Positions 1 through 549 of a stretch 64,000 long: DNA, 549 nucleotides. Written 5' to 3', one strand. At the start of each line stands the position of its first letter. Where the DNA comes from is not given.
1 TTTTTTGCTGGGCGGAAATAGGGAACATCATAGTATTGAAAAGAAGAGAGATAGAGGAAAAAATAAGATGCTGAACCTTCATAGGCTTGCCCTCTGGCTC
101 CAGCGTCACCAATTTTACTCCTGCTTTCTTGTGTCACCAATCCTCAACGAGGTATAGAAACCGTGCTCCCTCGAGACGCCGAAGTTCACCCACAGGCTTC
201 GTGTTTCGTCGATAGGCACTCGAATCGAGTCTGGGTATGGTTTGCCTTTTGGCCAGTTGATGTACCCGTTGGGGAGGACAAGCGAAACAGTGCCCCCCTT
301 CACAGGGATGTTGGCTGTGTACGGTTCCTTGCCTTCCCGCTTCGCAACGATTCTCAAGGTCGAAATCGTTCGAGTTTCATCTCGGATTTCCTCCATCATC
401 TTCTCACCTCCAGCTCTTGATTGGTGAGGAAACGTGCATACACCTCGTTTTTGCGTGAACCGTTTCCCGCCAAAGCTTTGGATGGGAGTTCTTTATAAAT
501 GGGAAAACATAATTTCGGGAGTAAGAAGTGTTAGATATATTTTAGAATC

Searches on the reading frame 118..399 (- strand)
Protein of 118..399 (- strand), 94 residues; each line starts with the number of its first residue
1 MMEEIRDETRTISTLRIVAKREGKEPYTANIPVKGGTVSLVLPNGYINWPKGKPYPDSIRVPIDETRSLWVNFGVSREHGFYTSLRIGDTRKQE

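Call 70: search_protein_families(library=padloc, alignment_id=A4, max_evalue=0.00001)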
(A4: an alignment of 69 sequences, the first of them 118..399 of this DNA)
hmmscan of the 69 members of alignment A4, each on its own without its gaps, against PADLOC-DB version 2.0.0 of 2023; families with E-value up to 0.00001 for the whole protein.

A. member 1, window:118-399:- (94 aa): 0 families

B. families by the number of members that match (of 69 scanned): 163 families (the first 25 are shown)
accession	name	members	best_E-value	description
PDLC04135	mad3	3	1.9e-29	mads_3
PDLC03960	SngC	2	3.2e-87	-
PDLC02723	PbeC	2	2.1e-72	PbeC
PDLC02741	PbeC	2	2.5e-56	PbeC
PDLC02714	PbeC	2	2e-52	PbeC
PDLC02750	PbeC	2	7.2e-51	PbeC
PDLC02732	PbeC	2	3.1e-48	PbeC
PDLC02711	PbeC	2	1.2e-44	PbeC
PDLC02753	PbeC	2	1.5e-43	PbeC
PDLC02730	PbeC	2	2e-43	PbeC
PDLC02722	PbeC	2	1.2e-42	PbeC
PDLC02712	PbeC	2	3.9e-42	PbeC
PDLC02749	PbeC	2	4.9e-42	PbeC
PDLC02739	PbeC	2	3.1e-39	PbeC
PDLC02720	PbeC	2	5.4e-38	PbeC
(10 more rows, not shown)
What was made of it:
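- Tried and rejected: The summary lists families by number of members and was filled with generic ATPase models (call 70).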
